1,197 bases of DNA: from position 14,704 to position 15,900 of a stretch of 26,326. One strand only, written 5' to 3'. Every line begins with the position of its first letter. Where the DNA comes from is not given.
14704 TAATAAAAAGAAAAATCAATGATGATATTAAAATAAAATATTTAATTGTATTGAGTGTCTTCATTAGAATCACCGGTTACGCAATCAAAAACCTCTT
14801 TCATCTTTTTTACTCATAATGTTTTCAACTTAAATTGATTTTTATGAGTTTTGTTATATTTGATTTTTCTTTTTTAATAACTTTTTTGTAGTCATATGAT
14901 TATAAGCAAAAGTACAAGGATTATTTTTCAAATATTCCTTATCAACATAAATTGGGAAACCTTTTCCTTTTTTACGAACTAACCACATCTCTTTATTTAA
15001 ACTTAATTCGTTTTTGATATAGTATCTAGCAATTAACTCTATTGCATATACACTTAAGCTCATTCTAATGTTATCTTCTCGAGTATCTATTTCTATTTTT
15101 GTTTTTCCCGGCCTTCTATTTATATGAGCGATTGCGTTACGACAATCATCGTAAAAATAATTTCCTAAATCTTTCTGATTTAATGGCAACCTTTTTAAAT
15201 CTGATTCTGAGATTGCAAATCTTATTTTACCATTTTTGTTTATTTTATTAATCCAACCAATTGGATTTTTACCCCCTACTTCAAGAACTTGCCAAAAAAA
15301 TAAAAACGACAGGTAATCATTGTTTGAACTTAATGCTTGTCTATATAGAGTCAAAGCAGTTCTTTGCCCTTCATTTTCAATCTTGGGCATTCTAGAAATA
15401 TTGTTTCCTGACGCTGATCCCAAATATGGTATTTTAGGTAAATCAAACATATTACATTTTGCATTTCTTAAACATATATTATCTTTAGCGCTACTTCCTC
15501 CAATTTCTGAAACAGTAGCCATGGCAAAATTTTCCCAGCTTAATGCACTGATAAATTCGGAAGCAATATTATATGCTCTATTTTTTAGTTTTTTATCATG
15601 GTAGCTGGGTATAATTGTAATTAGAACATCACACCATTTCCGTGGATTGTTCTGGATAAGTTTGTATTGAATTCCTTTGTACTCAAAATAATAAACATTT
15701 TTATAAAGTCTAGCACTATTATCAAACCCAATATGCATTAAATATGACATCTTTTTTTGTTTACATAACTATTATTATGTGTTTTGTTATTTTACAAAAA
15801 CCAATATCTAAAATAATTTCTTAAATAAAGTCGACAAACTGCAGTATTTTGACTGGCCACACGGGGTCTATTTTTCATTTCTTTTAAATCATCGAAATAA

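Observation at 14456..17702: AT-rich accessory island with an NTase, nuclease-like, HEPN-like and membrane-protein gene set that matches no system I can name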

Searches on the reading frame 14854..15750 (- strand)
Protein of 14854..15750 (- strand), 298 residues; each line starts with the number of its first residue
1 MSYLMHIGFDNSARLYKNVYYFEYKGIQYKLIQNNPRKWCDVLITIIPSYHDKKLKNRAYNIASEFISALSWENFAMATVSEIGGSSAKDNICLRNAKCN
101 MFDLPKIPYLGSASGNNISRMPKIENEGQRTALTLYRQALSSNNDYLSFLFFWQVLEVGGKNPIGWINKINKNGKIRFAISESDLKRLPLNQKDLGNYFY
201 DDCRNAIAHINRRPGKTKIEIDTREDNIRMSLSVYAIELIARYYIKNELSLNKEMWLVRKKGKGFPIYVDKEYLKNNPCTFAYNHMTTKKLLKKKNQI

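Call 3: search_protein_families(library=pfam, proteins=[window:14854-15750:-], max_evalue=1)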
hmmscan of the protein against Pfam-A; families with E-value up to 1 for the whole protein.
window:14854-15750:- (298 aa): 1 family
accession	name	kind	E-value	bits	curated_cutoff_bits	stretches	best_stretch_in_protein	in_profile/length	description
PF17419.7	MauJ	-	1.7e-17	64.8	28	1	132-246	1-116/116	Methylamine utilization protein MauJ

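Call 4: search_protein_families(library=padloc, proteins=[window:14854-15750:-], max_evalue=1)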
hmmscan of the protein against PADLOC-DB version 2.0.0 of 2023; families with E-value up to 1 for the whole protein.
window:14854-15750:- (298 aa): 0 families

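Call 5: search_protein_families(library=ncbifam, proteins=[window:14854-15750:-], max_evalue=1)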
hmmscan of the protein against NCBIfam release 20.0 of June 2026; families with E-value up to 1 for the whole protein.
window:14854-15750:- (298 aa): 0 families

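Call 6: search_protein_families(library=phrogs, proteins=[window:14854-15750:-], max_evalue=1)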
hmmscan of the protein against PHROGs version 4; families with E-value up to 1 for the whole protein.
window:14854-15750:- (298 aa): 1 family
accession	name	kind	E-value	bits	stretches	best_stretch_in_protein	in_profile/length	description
phrog_16508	-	unknown function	0.068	14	0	173-209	107-143/153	-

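Call 10: find_homologous_proteins(query=window:14854-15750:-)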
Query window:14854-15750:- (298 aa): 251 proteins with E <= 0.001 among 904 candidates; the best 120 are listed.
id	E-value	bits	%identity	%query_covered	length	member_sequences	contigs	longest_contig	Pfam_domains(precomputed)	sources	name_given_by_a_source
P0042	5.4e-197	671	100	99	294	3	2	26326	PF17419.8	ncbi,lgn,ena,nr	ncbi:MAG: hypothetical protein KAS46_00580 [Candidatus Aureabacteria bacterium]|nr:hypothetical prot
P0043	7.6e-110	385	58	99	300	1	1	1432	PF17419.8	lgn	-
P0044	7.7e-108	378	59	95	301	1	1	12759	PF17419.8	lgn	-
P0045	9.7e-108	378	57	98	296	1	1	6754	PF17419.8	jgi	-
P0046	2.1e-107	377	56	99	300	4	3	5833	PF17419.8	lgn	-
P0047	2.6e-106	373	57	98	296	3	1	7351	PF17419.8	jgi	-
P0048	1.5e-104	367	55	99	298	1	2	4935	PF17419.8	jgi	-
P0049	4.4e-104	366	54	99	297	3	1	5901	PF17419.8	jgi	jgi:hypothetical protein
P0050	4.8e-104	366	58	95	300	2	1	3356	PF17419.8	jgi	-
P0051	2.3e-103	364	58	95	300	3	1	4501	PF17419.8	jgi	-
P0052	3.8e-103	363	55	99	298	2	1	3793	PF17419.8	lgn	-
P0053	5.0e-103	363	55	99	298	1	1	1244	PF17419.8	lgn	-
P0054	5.4e-103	362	60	91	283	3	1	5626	PF17419.8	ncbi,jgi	-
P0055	1.3e-101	358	55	98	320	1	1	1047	PF17419.8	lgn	-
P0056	1.8e-101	357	54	99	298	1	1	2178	PF17419.8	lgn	-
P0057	4.0e-101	356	54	99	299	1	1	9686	PF17419.8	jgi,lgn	-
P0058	5.5e-101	356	54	99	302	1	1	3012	PF17419.8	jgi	jgi:hypothetical protein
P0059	6.7e-101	356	55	98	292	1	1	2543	PF17419.8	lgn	-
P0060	8.9e-101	355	55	96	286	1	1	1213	PF17419.8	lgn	-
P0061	1.6e-100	354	56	94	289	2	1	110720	PF17419.8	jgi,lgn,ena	-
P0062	3.8e-100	353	52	99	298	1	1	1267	PF17419.8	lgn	-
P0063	6.3e-100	352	55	98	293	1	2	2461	PF17419.8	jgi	jgi:hypothetical protein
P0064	9.4e-100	352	56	95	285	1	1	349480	PF17419.8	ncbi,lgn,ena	-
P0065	2.4e-99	350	57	95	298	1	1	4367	PF17419.8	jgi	jgi:hypothetical protein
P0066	3.2e-99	350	54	95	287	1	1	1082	PF17419.8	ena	-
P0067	3.5e-99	350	52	99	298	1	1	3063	PF17419.8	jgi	jgi:hypothetical protein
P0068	1.0e-98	348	55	95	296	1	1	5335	PF17419.8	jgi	jgi:hypothetical protein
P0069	1.1e-98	348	54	95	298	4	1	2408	PF17419.8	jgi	jgi:hypothetical protein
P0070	1.8e-98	348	53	94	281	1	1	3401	PF17419.8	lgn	-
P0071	2.3e-98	347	57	95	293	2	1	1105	PF17419.8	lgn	-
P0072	3.3e-98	347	54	95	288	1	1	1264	PF17419.8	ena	-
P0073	6.3e-98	346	53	96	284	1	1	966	PF17419.8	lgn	-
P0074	8.2e-98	345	52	99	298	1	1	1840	PF17419.8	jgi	jgi:hypothetical protein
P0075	3.5e-97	343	55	99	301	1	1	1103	PF17419.8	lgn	-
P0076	7.0e-97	342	57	95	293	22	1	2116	PF17419.8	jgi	jgi:hypothetical protein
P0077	8.1e-97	342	52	98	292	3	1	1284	PF17419.8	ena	-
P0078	2.0e-96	341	52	99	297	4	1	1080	PF17419.8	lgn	-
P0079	2.1e-96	341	53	98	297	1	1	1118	PF17419.8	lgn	-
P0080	2.2e-96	341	55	96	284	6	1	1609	PF17419.8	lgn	-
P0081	3.0e-96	340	58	94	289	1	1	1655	PF17419.8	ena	-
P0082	3.1e-96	340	54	95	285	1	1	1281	PF17419.8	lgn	-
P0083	7.2e-96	339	54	100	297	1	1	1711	PF17419.8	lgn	-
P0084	1.2e-95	338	55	95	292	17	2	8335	PF17419.8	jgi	-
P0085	1.7e-95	338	53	99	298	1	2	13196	PF17419.8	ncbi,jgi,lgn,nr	ncbi:MAG: hypothetical protein HQ547_01135 [Candidatus Omnitrophica bacterium]|nr:hypothetical prote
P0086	1.9e-95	338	55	95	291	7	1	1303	PF17419.8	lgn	-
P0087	3.5e-95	337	55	95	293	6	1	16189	PF17419.8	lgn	-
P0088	1.7e-94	334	55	95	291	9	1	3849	PF17419.8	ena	-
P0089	2.4e-94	334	57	91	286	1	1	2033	PF17419.8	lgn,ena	-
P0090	3.2e-94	334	50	99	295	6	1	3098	PF17419.8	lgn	-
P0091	7.8e-94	332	50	98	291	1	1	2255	PF17419.8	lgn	-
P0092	2.8e-93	330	51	97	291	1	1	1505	PF17419.8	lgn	-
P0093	3.0e-93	330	54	95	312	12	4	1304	PF17419.8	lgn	-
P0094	3.9e-93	330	52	98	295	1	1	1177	PF17419.8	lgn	-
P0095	4.3e-93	330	50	99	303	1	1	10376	PF17419.8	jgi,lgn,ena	-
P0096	5.2e-93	330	52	95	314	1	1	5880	PF17419.8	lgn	-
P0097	8.5e-93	329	53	95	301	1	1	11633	PF17419.8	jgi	-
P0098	9.0e-93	329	52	99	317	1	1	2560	PF17419.8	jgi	jgi:hypothetical protein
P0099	1.2e-92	328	50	98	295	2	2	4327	PF17419.8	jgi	-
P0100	1.4e-92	328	52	98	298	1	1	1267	PF17419.8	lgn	-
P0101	1.6e-92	328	53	94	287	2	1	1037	PF17419.8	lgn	-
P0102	3.0e-92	327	52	98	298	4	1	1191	PF17419.8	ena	-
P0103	6.1e-92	326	52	98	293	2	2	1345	PF17419.8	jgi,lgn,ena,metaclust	metaclust:\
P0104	9.0e-92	326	51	99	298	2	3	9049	PF17419.8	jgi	jgi:hypothetical protein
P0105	1.1e-91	325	53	94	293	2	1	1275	PF17419.8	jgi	jgi:hypothetical protein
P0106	1.7e-91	325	55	95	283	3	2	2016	PF17419.8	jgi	jgi:hypothetical protein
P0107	2.0e-91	324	53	95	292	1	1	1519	PF17419.8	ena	-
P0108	6.0e-91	323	51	97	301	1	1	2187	PF17419.8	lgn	-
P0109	2.4e-90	321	51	95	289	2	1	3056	PF17419.8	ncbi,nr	ncbi:hypothetical protein KA005_13865 [bacterium]|nr:hypothetical protein [bacterium]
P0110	6.6e-90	319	53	95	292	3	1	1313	PF17419.8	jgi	-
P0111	8.9e-90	319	54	94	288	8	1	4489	PF17419.8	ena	-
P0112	9.1e-90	319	53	90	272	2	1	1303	PF17419.8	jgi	-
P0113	1.2e-89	319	48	99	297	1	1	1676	PF17419.8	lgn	-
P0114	3.6e-89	317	49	98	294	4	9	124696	PF17419.8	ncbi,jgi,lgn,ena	-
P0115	5.5e-89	316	49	95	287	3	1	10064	PF17419.8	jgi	jgi:hypothetical protein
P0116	6.7e-89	316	55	94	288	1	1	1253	PF17419.8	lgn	-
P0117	9.1e-89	316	50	99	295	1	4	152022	PF17419.8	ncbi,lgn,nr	ncbi:MAG: hypothetical protein HZB61_12365 [Nitrospirae bacterium]|nr:hypothetical protein [Nitrospi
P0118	1.4e-88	315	51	99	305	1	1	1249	PF17419.8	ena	-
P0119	1.5e-88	315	54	91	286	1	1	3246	PF17419.8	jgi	jgi:hypothetical protein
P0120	1.6e-88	315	51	95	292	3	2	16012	PF17419.8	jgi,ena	-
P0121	2.8e-88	314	51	97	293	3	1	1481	PF17419.8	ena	-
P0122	3.2e-88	314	54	91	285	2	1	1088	PF17419.8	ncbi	-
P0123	3.5e-88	314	49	99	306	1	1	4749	PF17419.8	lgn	-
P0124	4.8e-88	313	52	95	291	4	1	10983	PF17419.8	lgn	-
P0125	6.7e-88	313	52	95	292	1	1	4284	PF17419.8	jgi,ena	-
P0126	9.7e-88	312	49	95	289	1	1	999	PF17419.8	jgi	-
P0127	1.2e-87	312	52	95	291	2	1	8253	PF17419.8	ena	-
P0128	1.8e-87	311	51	95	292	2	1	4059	PF17419.8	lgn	-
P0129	4.5e-87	310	50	98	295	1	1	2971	PF17419.8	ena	-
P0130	8.4e-87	309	50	95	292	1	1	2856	PF17419.8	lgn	-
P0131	1.4e-86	308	55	84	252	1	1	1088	PF17419.8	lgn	-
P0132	1.5e-86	308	51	96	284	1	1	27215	PF17419.8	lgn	-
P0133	2.3e-86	308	51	97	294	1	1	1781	PF17419.8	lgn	-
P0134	3.3e-86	307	50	94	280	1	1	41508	PF17419.8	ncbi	-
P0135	9.3e-86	306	49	99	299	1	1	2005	PF17419.8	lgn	-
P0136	1.5e-85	305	55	91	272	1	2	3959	PF17419.8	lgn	-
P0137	1.6e-85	305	49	99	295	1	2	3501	PF17419.8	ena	-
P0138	2.8e-85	304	49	94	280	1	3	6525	PF17419.8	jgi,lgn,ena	-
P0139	4.2e-85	304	50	99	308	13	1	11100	PF17419.8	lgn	-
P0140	4.3e-85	304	49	98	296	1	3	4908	PF17419.8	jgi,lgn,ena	jgi:hypothetical protein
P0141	8.4e-85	303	48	100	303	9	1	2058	PF17419.8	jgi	-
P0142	1.8e-84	302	49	99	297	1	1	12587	PF17419.8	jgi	jgi:methylamine utilization protein MauJ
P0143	2.6e-84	301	48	98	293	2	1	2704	PF17419.8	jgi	-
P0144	2.8e-84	301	48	95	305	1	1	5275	PF17419.8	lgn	-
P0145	4.3e-84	300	48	98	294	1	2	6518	PF17419.8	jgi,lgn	jgi:hypothetical protein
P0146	4.7e-84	300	47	94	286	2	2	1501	PF17419.8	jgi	-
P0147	5.3e-84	300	50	99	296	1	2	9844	PF17419.8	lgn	-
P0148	1.4e-83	299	51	95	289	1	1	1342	PF17419.8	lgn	-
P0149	1.8e-83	298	48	99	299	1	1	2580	PF17419.8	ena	-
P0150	2.8e-83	298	49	95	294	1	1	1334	PF17419.8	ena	-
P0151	3.4e-83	297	48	95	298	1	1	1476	PF17419.8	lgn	-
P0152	5.6e-83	297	47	95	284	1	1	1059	PF17419.8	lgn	-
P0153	7.1e-83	296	48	94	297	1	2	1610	PF17419.8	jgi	jgi:hypothetical protein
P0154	7.2e-83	296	51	95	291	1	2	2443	PF17419.8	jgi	jgi:hypothetical protein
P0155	8.9e-83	296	51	91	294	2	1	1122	PF17419.8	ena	-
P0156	8.9e-83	296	47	95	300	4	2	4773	PF17419.8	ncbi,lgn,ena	-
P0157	1.4e-82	295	50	94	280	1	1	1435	PF17419.8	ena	-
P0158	1.9e-82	295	49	95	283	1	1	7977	PF17419.8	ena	-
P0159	2.9e-82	294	56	86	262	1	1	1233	PF17419.8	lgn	-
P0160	2.9e-82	294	51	94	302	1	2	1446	PF17419.8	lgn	-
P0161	3.1e-82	294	49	99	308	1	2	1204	PF17419.8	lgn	-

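Call 18: find_encoding_contigs(protein=P0044, flank=5000, max_places=2)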
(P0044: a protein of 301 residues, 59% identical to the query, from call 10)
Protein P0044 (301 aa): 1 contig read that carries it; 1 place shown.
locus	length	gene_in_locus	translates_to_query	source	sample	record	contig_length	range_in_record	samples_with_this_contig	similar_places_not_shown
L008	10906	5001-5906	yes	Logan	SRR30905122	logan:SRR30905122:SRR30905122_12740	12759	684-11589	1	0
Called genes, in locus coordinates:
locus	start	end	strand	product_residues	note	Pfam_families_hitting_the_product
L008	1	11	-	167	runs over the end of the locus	PF01936:NYN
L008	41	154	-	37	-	-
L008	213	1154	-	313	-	PF12760:Zn_ribbon_IS1595, PF12762:DDE_Tnp_IS1595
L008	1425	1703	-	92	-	-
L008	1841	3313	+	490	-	PF19864:Radical_SAM_N2, PF04055:Radical_SAM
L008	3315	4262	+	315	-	PF13599:Pentapeptide_4 (weak), PF00805:Pentapeptide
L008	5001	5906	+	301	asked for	PF17419:MauJ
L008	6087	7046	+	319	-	PF01878:EVE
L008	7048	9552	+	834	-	PF01555:N6_N4_Mtase, PF02086:MethyltransfD12 (faint), PF27126:NmeDI_C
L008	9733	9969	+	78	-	-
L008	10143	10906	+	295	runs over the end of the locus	PF10899:AbiGi (faint)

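Call 19: find_encoding_contigs(protein=P0085, flank=5000, max_places=2)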
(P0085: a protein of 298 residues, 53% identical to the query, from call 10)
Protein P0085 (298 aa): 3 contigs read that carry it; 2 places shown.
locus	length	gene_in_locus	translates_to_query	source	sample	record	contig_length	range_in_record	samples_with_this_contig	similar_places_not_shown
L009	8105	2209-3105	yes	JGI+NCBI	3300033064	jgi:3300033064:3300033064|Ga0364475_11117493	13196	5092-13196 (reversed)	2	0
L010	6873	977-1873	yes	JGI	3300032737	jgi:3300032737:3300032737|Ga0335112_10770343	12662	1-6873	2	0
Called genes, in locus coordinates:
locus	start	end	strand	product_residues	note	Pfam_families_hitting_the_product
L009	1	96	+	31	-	?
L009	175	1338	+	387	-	-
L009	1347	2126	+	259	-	-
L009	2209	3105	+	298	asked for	PF17419:MauJ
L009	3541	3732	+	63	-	PF12728:HTH_17 (weak)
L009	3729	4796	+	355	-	PF13102:Phage_int_SAM_5 (weak), PF02899:Phage_int_SAM_1 (weak), PF00589:Phage_integrase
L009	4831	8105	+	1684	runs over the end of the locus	PF13489:Methyltransf_23 (weak), PF08241:Methyltransf_11 (faint), PF00383:dCMP_cyt_deam_1, PF14437:MafB19-deam (faint)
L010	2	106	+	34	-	?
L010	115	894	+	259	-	-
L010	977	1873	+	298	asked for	PF17419:MauJ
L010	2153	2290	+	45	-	-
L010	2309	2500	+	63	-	PF12728:HTH_17 (weak)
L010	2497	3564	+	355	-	PF13102:Phage_int_SAM_5 (weak), PF02899:Phage_int_SAM_1 (weak), PF00589:Phage_integrase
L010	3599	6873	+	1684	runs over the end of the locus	PF13489:Methyltransf_23 (weak), PF08241:Methyltransf_11 (faint), PF00383:dCMP_cyt_deam_1, PF14437:MafB19-deam (faint)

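Call 20: find_encoding_contigs(protein=P0064, flank=5000, max_places=2)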
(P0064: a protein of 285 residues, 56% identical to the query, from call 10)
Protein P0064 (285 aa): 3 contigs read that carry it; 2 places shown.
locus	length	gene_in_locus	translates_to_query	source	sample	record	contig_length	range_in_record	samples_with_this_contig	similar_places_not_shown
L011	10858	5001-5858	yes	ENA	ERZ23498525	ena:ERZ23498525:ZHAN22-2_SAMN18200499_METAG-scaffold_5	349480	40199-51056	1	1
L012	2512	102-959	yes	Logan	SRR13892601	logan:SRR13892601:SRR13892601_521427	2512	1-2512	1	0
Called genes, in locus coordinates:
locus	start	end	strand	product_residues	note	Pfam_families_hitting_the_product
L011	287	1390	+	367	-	PF03060:NMO, PF01180:DHO_dh (weak), PF00478:IMPDH (weak), PF01070:FMN_dh (weak)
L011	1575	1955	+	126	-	PF04355:BamE (weak)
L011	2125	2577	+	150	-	-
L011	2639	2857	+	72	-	PF09413:DUF2007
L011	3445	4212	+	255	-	-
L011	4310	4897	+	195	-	-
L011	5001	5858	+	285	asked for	PF17419:MauJ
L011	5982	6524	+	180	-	-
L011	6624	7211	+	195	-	-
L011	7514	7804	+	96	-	PF20582:UPF0758_N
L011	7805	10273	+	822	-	PF01555:N6_N4_Mtase, PF03602:Cons_hypoth95 (faint), PF01555:N6_N4_Mtase, PF27126:NmeDI_C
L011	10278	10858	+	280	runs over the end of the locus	PF01555:N6_N4_Mtase, PF03602:Cons_hypoth95 (weak), PF01170:UPF0020 (weak), PF09445:Methyltransf_15 (weak), PF13847:Methyltransf_31, PF13649:Methyltransf_25 (weak), PF01555:N6_N4_Mtase (weak)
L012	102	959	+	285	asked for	PF17419:MauJ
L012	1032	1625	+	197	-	-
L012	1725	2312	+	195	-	-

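Call 30: search_solved_structures(query=A2, max_evalue=10, show_alignments=2)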
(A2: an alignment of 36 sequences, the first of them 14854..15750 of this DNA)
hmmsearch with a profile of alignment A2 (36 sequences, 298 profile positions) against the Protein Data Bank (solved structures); distinct sequences matched with E-value up to 10: 2.
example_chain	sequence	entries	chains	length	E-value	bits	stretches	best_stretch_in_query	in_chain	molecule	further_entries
2rkv_A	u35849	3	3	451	1.4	11.3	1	57-127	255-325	Trichothecene 3-O-acetyltransferase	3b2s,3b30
2rkt_A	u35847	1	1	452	1.4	11.2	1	57-127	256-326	Trichothecene 3-O-acetyltransferase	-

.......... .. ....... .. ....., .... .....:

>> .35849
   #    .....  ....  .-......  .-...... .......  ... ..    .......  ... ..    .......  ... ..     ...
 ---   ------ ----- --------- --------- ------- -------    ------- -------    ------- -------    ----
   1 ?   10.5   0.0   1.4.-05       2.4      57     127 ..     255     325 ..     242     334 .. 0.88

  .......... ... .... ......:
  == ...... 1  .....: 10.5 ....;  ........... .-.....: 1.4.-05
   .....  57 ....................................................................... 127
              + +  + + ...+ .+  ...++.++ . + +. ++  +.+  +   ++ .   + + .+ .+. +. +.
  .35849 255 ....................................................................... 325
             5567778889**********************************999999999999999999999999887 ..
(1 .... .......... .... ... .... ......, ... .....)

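Call 43: predict_structure(alignment_id=A2)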
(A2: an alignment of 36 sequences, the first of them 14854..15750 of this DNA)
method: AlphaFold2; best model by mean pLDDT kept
length: 298 residues; sequences in the alignment: 36
mean_pLDDT: 89.7   pTM: 0.87
mean pLDDT of the five models: 89.7, 88.9, 88.9, 88.6, 88.5
residues with pLDDT >= 90: 212; 70-90: 52; 50-70: 31; < 50: 3
segments of 3 or more residues with pLDDT < 50: none
pLDDT, mean of each block of 10 residues (from residue 1): 96 91 98 91 97 97 98 94 94 95 86 76 97 97 92 94 94 89 89 92 73 52 83 95 96 97 96 97 77 60
secondary structure, 60 per line:
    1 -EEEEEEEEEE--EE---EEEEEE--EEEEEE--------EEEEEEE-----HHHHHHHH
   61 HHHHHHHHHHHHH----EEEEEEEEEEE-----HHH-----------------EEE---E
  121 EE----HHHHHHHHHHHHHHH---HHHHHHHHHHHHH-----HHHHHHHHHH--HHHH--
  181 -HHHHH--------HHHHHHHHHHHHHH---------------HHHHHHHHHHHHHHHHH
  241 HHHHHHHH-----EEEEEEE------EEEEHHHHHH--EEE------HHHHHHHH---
elements in order: E2-11 E19-24 E27-32 E41-47 H53-73 E78-88 E114-116 E120-122 H127-141 H145-157 H163-172 H175-178 H182-186 H195-208 H224-248 E254-260 E267-270 H271-276 E279-281 H288-295

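Call 46: fold_search(model_id=the predicted structure, library=pdb)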
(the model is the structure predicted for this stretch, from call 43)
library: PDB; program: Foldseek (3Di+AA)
matches with E <= 10: 204; with E <= 0.001: 0
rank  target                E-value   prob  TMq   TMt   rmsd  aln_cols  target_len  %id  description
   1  5npp_D                5.1e-01  0.04  0.12  0.06  24.0       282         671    8  2.22A STRUCTURE OF THIOPHENE2 AND GSK945237 WITH S.AUREUS DNA GYRASE AND DNA (released 2017-07-12)
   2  1k0i                  7.5e-01  0.04  0.15  0.12  19.7       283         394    9  Pseudomonas aeruginosa phbh R220Q in complex with 100mM PHB (released 2002-02-27)
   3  8z2o                  8.4e-01  0.15  0.17  0.17   8.0        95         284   10  Crystal structure of 5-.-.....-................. (N-alpha-GlyT) FAD-dependent lyase gp47/NGTO from Pseudomonads phage Pa (released 2024-10-02)
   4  8v44                  1.0e+00  0.03  0.09  0.05  16.7       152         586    9  N-terminal truncation of CRISPR-associated DinG (released 2024-01-17)
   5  8weq_A                1.1e+00  0.04  0.15  0.12  19.9       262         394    8  p-hydroxybenzoate 3-monooxygenase (released 2024-09-18)
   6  7on9_D                1.3e+00  0.06  0.19  0.15  21.1       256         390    8  Crystal structure of para-hydroxybenzoate-3-hydroxylase PraI (released 2022-01-26)
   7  7ctq_A                1.5e+00  0.05  0.16  0.12  18.3       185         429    6  Peptidyl tryptophan dihydroxylase QhpG essential for tryptophylquinone cofactor biogenesis (released 2021-02-17)
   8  1bgj                  1.5e+00  0.02  0.12  0.10  20.9       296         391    9  P-HYDROXYBENZOATE HYDROXYLASE (PHBH) MUTANT WITH CYS 116 REPLACED BY SER (C116S) AND HIS 162 REPLACED BY ARG (H162R), IN (released 1998-08-12)
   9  4ddq_C                1.6e+00  0.02  0.11  0.08  26.1       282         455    6  Structural plasticity of the Bacillus subtilis GyrA homodimer (released 2013-02-13)
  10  5xpz_B                1.6e+00  0.03  0.12  0.10  15.4       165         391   14  Structural basis of kindlin-mediated integrin recognition and activation (released 2017-07-26)
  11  1pbf                  1.6e+00  0.03  0.15  0.12  20.5       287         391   10  CRYSTAL STRUCTURES OF WILD-TYPE P-HYDROXYBENZOATE HYDROXYLASE COMPLEXED WITH 4-AMINOBENZOATE, 2,4-DIHYDROXYBENZOATE AND  (released 1994-09-30)
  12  6qtk_C                1.6e+00  0.02  0.11  0.08  24.3       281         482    8  2.31A structure of gepotidacin with S.aureus DNA gyrase and doubly nicked DNA (released 2019-03-13)
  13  1dob                  1.7e+00  0.03  0.16  0.13  20.7       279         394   11  THE MOBIL FLAVIN OF 4-OH BENZOATE HYDROXYLASE: MOTION OF A PROSTHETIC GROUP REGULATES CATALYSIS (released 1994-11-30)
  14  8tec_B                1.7e+00  0.03  0.12  0.10  15.8       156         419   14  Crystal structure of Kindlin2 in complex with acylated beta1 integrin peptide (released 2024-07-03)
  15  5cdp_C                1.8e+00  0.02  0.11  0.08  24.1       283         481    9  2.45A structure of etoposide with S.aureus DNA gyrase and DNA (released 2015-12-16)
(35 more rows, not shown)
